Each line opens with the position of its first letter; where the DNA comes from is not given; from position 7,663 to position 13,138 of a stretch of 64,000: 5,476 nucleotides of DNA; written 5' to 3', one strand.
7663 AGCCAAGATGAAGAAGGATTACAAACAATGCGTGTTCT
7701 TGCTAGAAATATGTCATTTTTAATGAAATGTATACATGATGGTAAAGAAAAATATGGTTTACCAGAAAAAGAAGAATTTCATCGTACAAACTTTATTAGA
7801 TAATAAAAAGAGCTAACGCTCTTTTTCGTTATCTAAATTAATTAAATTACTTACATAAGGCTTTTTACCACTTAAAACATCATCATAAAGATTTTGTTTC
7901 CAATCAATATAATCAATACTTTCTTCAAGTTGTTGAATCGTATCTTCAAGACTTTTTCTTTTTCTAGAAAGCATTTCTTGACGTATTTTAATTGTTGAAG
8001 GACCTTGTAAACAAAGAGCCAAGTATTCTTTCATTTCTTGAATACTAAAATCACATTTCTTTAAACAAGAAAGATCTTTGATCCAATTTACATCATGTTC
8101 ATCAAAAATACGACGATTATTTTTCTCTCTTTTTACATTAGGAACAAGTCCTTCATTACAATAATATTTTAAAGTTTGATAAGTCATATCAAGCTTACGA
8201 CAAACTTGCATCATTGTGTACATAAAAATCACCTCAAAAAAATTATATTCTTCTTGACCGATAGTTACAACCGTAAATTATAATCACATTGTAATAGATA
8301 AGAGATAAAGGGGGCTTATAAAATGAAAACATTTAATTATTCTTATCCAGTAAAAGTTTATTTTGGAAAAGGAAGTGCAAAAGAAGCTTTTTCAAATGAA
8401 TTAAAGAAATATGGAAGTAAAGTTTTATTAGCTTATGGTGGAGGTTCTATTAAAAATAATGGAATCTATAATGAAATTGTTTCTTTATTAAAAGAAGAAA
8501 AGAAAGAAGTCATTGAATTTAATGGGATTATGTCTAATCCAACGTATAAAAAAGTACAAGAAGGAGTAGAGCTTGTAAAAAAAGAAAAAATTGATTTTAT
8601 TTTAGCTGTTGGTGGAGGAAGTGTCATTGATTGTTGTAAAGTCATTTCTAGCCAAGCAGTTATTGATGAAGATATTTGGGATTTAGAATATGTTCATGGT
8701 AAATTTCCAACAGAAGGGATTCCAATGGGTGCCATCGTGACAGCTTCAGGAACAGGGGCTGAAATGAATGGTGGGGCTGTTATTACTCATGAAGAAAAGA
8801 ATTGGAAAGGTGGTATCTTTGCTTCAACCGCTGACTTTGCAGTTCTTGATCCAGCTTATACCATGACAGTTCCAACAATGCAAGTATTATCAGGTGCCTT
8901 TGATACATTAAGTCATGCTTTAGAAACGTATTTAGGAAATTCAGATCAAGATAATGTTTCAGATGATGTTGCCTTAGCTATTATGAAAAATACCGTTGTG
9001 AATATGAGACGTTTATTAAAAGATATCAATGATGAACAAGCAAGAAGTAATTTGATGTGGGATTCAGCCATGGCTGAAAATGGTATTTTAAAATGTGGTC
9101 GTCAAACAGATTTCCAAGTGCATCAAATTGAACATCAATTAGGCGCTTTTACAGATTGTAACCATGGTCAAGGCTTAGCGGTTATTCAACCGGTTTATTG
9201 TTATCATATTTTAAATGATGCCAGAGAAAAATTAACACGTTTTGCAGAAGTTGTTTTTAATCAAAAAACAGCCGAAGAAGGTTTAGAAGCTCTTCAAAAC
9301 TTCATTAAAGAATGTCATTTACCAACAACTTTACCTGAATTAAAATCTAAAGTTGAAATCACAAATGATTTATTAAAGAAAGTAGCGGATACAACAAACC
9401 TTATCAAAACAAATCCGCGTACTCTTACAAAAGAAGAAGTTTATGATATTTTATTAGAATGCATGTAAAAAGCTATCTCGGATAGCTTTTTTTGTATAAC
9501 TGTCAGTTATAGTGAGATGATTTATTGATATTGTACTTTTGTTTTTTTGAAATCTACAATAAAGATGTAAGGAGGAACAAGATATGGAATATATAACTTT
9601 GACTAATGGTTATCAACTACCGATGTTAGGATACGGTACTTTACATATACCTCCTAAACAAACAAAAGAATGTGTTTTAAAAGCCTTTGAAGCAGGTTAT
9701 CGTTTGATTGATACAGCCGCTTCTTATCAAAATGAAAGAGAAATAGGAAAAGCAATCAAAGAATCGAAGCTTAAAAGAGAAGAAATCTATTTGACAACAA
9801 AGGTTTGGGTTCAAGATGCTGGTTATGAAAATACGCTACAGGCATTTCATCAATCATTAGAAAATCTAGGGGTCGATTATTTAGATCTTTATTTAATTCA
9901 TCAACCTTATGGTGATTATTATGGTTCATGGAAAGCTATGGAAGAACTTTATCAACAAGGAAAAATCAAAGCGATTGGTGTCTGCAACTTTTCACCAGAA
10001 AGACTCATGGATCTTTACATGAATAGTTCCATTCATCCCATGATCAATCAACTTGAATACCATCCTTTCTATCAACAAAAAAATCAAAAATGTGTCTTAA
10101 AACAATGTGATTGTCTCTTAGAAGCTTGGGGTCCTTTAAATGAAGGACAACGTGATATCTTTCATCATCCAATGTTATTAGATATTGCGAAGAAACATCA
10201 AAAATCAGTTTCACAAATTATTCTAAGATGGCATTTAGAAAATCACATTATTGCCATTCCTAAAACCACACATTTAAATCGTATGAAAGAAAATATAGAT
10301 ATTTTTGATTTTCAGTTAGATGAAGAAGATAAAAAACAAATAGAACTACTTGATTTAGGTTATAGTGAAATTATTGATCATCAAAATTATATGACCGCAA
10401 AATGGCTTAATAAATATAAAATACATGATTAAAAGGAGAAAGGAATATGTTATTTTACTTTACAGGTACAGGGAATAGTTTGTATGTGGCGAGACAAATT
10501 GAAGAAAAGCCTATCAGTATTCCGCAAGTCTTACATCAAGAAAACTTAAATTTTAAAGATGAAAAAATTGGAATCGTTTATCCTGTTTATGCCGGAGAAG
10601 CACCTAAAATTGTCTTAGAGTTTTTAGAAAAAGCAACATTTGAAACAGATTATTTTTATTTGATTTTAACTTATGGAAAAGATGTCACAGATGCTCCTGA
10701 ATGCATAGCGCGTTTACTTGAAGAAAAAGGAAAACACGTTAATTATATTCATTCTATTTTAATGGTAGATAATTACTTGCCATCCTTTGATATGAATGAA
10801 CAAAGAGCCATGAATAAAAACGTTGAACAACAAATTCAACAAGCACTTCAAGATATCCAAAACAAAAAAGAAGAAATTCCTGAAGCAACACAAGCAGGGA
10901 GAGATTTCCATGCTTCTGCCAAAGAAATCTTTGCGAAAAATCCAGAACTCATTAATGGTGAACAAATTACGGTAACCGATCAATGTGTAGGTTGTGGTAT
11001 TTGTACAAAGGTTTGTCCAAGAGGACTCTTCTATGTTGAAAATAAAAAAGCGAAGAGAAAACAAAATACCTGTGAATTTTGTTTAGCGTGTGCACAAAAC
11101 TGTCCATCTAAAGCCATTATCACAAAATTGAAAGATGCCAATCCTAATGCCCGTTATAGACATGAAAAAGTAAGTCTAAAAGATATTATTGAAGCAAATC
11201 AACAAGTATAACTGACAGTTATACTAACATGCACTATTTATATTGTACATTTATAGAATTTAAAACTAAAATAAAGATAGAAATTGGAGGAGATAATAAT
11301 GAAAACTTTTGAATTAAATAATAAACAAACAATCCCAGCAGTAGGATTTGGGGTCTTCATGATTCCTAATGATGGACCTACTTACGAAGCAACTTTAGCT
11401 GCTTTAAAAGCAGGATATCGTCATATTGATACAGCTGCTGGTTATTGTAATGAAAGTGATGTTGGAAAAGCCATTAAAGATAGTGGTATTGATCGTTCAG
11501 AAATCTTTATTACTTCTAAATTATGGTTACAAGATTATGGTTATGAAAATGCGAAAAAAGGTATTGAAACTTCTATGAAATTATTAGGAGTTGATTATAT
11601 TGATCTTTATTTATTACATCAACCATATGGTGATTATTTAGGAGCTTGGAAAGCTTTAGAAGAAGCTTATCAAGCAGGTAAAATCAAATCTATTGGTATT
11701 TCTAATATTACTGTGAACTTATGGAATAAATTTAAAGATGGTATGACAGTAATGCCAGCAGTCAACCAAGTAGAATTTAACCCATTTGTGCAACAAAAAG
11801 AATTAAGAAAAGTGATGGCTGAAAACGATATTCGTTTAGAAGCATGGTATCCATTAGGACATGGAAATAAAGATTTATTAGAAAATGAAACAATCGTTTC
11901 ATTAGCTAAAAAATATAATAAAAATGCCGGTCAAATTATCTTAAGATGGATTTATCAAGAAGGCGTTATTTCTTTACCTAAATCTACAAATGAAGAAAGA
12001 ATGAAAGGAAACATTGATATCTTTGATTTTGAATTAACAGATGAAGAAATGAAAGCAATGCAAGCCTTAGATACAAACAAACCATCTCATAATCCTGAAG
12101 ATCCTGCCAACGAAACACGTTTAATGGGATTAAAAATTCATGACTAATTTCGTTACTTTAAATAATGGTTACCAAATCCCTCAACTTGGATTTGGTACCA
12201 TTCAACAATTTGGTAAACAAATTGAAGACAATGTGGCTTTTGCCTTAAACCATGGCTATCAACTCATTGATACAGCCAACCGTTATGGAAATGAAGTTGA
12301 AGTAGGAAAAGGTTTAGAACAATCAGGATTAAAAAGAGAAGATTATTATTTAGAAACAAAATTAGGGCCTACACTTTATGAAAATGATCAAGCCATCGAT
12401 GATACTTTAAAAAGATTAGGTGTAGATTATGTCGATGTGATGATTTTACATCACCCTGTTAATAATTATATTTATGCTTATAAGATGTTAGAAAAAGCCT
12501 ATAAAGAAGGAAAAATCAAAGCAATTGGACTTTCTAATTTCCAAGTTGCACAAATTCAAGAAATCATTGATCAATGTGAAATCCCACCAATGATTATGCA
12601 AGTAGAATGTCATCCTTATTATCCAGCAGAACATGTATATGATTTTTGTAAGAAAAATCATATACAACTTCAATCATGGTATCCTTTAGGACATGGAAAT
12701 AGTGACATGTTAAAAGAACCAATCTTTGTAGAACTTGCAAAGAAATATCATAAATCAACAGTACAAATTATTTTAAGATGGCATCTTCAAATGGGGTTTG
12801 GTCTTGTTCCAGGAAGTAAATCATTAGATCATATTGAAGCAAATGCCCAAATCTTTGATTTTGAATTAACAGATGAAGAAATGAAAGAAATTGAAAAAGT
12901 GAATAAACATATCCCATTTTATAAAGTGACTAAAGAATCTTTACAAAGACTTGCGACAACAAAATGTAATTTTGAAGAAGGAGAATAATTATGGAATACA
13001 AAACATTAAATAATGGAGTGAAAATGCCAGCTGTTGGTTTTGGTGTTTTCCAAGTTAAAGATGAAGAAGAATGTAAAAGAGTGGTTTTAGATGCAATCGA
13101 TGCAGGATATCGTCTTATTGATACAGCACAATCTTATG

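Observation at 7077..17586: Operator+promoter module present four times with invariant spacing: a putative LysR regulon of 11 redox genes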

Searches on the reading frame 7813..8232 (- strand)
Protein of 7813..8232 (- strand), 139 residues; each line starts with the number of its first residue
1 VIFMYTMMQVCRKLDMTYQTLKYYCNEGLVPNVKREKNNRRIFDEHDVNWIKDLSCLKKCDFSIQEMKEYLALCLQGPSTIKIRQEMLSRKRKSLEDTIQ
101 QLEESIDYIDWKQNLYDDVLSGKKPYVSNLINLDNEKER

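Call 10: search_protein_families(library=pfam, proteins=[window:7813-8232:-])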
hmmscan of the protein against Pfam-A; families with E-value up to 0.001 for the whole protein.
window:7813-8232:- (139 aa): 3 families
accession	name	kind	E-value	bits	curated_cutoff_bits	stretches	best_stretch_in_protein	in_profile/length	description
PF13411.12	MerR_1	-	2e-14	53.9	21.6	1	5-72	1-67/69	MerR HTH family regulatory protein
PF00376.29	MerR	-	2.1e-06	27.9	28.2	1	9-43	4-38/38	MerR family regulatory protein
PF09278.17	MerR-DNA-bind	-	6.4e-06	27.1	25.4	1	57-109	10-62/65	MerR, DNA binding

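Call 26: search_protein_families(library=ncbifam, proteins=[window:7813-8232:-], max_evalue=0.00001)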
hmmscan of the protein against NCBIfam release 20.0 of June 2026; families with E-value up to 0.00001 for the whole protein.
window:7813-8232:- (139 aa): 6 families
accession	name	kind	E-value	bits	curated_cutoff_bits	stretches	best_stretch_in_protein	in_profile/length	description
NF041849.1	trans_regNmlR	equivalog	5.9e-19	68.3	175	1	9-118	5-114/117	stress response transcriptional regulator NmlR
TIGR02051.1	MerR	equivalog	1e-08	35.5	150.85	1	9-103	4-96/124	mercury resistance transcriptional regulator MerR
TIGR02044.1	CueR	equivalog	2.3e-08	34.2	147.4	1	8-104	4-100/127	Cu(I)-responsive transcriptional regulator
TIGR02047.1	CadR-PbrR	equivalog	2.8e-08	33.8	151.45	1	9-104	5-100/127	Cd(II)/Pb(II)-responsive transcriptional regulator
NF007069.0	PRK09514.1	equivalog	7.1e-08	32.5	143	1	4-104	1-102/141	Zn(2+)-responsive transcriptional regulator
TIGR02043.1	ZntR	equivalog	5.9e-07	29.7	167.95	1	4-104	1-102/131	Zn(2+)-responsive transcriptional regulator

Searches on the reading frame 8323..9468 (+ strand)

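Call 10: search_protein_families(library=pfam, proteins=[window:8323-9468:+])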
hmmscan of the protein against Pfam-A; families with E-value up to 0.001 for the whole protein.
window:8323-9468:+ (381 aa): 3 families
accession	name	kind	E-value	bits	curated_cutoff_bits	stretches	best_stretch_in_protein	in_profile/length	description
PF00465.25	Fe-ADH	-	4.8e-42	143.9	31.3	1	9-177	1-168/168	Iron-containing alcohol dehydrogenase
PF25137.1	ADH_Fe_C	-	1.6e-26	93.6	27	1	191-379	4-192/194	Fe-containing alcohol dehydrogenase family, C-terminal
PF13685.12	Fe-ADH_2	-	1.4e-08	35.3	28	1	33-112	21-97/149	Iron-containing alcohol dehydrogenase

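Call 26: search_protein_families(library=ncbifam, proteins=[window:8323-9468:+], max_evalue=0.00001)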
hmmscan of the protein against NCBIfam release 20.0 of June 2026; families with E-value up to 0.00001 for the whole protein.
window:8323-9468:+ (381 aa): 15 families
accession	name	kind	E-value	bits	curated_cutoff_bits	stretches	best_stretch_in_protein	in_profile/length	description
NF011717.0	PRK15138.1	equivalog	8.1e-69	232.5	645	1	1-357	1-363/387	alcohol dehydrogenase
NF041833.1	Fe_ADH_ErcA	equivalog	3.8e-47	161.2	550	1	13-378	12-379/382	alcohol dehydrogenase-like regulatory protein ErcA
NF058672.1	4HyButDHCUPNE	equivalog_domain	2.3e-42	145.5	500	1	8-380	6-377/378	4-hydroxybutyrate dehydrogenase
NF053866.1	CholDhdGbsBBac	equivalog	3.5e-42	144.4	550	1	5-377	11-387/392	choline dehydrogenase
TIGR02638.1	lactal_redase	equivalog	3.8e-41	141.2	523.15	1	12-376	10-378/379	lactaldehyde reductase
NF007911.0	PRK10624.1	equivalog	1e-34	120.2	537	1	12-377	11-378/382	lactaldehyde reductase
NF007363.0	PRK09860.1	equivalog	5.3e-33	114.7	581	1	13-377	13-379/383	L-threonine dehydrogenase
NF010378.0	PRK13805.1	equivalog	7.5e-33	113.4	951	1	8-324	461-782/872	bifunctional acetaldehyde-CoA/alcohol dehydrogenase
NF050025.1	SulfAcetaldRedSarD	equivalog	2.8e-30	105.4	700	1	5-377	4-381/385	sulfoacetaldehyde reductase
TIGR03405.1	Phn_Fe-ADH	equivalog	3.9e-28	98.3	423.7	1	6-332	1-321/355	iron-containing alcohol dehydrogenase PsrA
TIGR04266.1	NDMA_methanol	equivalog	1.4e-20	73.5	625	1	19-309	25-316/420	NDMA-dependent methanol dehydrogenase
NF011998.0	PRK15454.1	equivalog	2.9e-19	69.1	556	1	69-376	86-390/395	ethanolamine utilization ethanol dehydrogenase EutG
NF041822.1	daptide_DH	equivalog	9.5e-13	47.8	300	1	85-296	52-274/363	daptide-type RiPP biosynthesis dehydogenase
NF006941.0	PRK09423.1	subfamily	1.5e-09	37.2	336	0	9-111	8-106/367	glycerol dehydrogenase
NF002022.0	PRK00843.1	equivalog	1.3e-07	30.9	413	1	7-112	9-110/350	NAD(P)-dependent glycerol-1-phosphate dehydrogenase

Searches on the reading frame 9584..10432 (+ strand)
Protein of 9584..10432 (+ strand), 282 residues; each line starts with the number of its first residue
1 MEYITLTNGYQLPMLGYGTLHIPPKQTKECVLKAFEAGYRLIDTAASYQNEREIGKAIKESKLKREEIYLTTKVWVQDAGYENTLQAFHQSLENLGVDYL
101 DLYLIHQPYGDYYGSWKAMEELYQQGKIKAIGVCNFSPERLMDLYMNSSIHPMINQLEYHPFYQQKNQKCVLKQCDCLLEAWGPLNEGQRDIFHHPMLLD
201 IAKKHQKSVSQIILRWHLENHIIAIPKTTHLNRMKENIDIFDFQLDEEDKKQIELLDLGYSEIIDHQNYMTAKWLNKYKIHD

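Call 10: search_protein_families(library=pfam, proteins=[window:9584-10432:+])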
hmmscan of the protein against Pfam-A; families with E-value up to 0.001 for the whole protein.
window:9584-10432:+ (282 aa): 2 families
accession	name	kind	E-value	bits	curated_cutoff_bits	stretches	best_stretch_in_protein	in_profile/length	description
PF00248.27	Aldo_ket_red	-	1.3e-51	175.8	24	1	19-254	13-287/291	Aldo/keto reductase family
PF25030.1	M-HEAT_ATR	-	0.00069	19.5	27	1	197-279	38-124/230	Serine/threonine-protein kinase ATR, M-HEAT region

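Call 26: search_protein_families(library=ncbifam, proteins=[window:9584-10432:+], max_evalue=0.00001)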
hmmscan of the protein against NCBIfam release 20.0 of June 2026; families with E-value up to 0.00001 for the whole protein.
window:9584-10432:+ (282 aa): 6 families
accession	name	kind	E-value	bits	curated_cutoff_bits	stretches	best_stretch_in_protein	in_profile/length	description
NF008598.0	PRK11565.1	equivalog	4.9e-76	255.4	425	1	3-260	6-264/275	2,5-didehydrogluconate reductase DkgA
NF008377.0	PRK11172.1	equivalog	2.4e-47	161.4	327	1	11-260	2-254/267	2,5-didehydrogluconate reductase DkgB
NF049922.1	MethglyxlRedYdjG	equivalog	1.9e-14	53.4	550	1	29-188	40-223/326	NADH-dependent methylglyoxal reductase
TIGR01293.1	Kv_beta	subfamily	5.2e-13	48.7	365.4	1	25-191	31-216/319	voltage-dependent potassium channel subunit beta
NF007695.0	PRK10376.1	subfamily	6.4e-09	35.3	280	1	23-254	35-284/290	oxidoreductase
NF007912.0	PRK10625.1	equivalog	3.9e-07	29.7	415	0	82-109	108-135/346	NADP(H)-dependent aldo-keto reductase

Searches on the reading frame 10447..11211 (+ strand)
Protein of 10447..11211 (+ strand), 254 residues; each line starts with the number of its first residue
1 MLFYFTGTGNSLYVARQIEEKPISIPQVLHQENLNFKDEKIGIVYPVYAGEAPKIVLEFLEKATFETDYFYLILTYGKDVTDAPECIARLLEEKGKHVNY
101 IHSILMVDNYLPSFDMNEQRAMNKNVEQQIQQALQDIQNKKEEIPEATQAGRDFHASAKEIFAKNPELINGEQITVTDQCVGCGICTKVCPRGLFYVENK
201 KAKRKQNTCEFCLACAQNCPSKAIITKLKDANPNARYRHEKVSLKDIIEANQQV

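Call 10: search_protein_families(library=pfam, proteins=[window:10447-11211:+])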
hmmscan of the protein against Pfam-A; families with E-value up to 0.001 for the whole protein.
window:10447-11211:+ (254 aa): 11 families
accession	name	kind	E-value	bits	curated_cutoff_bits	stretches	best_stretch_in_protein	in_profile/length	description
PF00037.32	Fer4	-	3.4e-09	36.6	21.1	1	177-193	5-21/24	4Fe-4S binding domain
PF13187.11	Fer4_9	-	1.8e-08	34.7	27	1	179-224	1-52/52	4Fe-4S dicluster domain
PF13237.11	Fer4_10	-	3e-08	33.9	25.5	1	177-220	6-53/53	4Fe-4S dicluster domain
PF12838.12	Fer4_7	-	2.5e-07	31.5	27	1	179-223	1-52/52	4Fe-4S dicluster domain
PF13484.11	Fer4_16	-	5.8e-06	27.4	30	0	209-249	2-42/66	4Fe-4S double cluster binding domain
PF12837.12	Fer4_6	-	6.8e-06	26.2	25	1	178-194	7-23/24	4Fe-4S binding domain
PF13183.11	Fer4_8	-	1.8e-05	25.6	27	0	166-194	46-68/68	4Fe-4S dicluster domain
PF14697.11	Fer4_21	-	0.00011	22.7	35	0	175-191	36-52/59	4Fe-4S dicluster domain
PF12797.12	Fer4_2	-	0.00021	21.5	24.5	1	176-191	6-21/22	4Fe-4S binding domain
PF12798.12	Fer4_3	-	0.00061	20.9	27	0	180-193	1-14/15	4Fe-4S binding domain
PF13534.11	Fer4_17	-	0.00076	20.4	22.2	0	172-194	38-60/61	4Fe-4S dicluster domain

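Call 26: search_protein_families(library=ncbifam, proteins=[window:10447-11211:+], max_evalue=0.00001)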
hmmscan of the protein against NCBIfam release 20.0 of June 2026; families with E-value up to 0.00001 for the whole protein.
window:10447-11211:+ (254 aa): 21 families
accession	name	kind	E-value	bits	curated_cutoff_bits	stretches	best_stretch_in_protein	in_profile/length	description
NF038196.1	ferrodoxin_EFR1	subfamily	1.1e-56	192.5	75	1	2-237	1-241/242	EFR1 family ferrodoxin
NF040864.1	HgcB_ferredoxin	equivalog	1.5e-12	47.2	99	1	177-225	13-62/93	mercury methylation ferredoxin HgcB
NF045874.1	Vhu_polyferre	exception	2.3e-12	46.3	600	1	169-229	119-179/381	F420-non-reducing hydrogenase associated-polyferredoxin VhuB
NF043039.1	HgcAB_like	equivalog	2.4e-10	40.6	285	1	176-224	298-349/350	HgcAB-like fusion protein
NF040770.1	hetero_SS_HdrA2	exception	8.2e-10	37.4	1100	1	175-228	573-627/777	CoB-CoM heterodisulfide reductase HdrA2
NF042909.1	FMH_DH_FwdF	exception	8e-09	35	375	1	159-228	206-278/336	tungsten-dependent formylmethanofuran dehydrogenase subunit FwdF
TIGR04105.1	FeFe_hydrog_B1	subfamily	6.1e-08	31.8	450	1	122-226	55-161/462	monomeric [FeFe] hydrogenase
NF043069.1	T4HPD_activ_SAM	equivalog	1e-07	31.7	425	1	164-224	35-97/299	trans-4-hydroxy-L-proline dehydratase activase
NF006221.0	PRK08348.1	subfamily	2.7e-07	30.3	124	1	166-225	32-93/136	NADH-plastoquinone oxidoreductase subunit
NF005504.0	PRK07118.1-3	equivalog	3.5e-07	29.9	437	1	177-227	218-268/293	Fe-S cluster domain-containing protein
NF007382.0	PRK09898.1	equivalog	4.5e-07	29.6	213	1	177-224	153-198/208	ferredoxin-like protein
NF058577.1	FdxA_fam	equivalog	5.1e-07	29.8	65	1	175-223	4-52/52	4Fe-4S ferredoxin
TIGR00402.1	napF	equivalog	5.9e-07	29.5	102.2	1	175-227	32-87/149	ferredoxin-type protein NapF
NF010367.0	PRK13795.1-2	equivalog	6.5e-07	28.2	456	1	159-222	518-582/584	hypothetical protein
TIGR02179.1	PorD_KorD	subfamily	1.5e-06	28.2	60.05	1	175-225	22-73/78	2-oxoacid:acceptor oxidoreductase, delta subunit, pyruvate/2-ketoisovalerate family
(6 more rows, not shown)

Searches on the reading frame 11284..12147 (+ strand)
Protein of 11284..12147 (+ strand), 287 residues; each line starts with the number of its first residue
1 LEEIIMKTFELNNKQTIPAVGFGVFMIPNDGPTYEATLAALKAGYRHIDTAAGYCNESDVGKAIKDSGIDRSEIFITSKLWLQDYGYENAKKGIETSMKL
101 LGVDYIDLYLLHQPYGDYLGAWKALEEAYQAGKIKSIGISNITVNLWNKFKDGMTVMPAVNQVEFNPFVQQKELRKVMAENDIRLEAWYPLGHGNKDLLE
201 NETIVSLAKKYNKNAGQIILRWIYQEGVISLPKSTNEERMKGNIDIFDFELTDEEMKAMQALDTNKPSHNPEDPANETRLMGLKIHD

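Call 10: search_protein_families(library=pfam, proteins=[window:11284-12147:+])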
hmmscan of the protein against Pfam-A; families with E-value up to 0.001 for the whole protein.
window:11284-12147:+ (287 aa): 1 family
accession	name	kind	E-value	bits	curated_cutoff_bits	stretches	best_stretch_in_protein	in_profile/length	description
PF00248.27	Aldo_ket_red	-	1.2e-51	175.9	24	1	33-263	21-290/291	Aldo/keto reductase family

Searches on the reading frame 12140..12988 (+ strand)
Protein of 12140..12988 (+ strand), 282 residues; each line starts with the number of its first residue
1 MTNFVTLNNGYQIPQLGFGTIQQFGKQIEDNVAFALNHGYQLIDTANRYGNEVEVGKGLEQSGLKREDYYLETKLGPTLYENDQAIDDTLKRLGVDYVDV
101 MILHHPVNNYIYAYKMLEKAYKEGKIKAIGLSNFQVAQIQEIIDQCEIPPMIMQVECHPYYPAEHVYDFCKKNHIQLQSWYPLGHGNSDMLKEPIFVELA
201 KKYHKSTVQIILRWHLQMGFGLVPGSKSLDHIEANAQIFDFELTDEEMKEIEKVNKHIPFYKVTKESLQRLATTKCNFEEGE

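Call 11: search_protein_families(library=pfam, proteins=[window:12140-12988:+])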
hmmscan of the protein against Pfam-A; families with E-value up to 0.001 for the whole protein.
window:12140-12988:+ (282 aa): 1 family
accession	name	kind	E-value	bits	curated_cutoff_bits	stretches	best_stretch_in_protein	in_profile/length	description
PF00248.27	Aldo_ket_red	-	1.3e-45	156.2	24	1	17-255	3-290/291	Aldo/keto reductase family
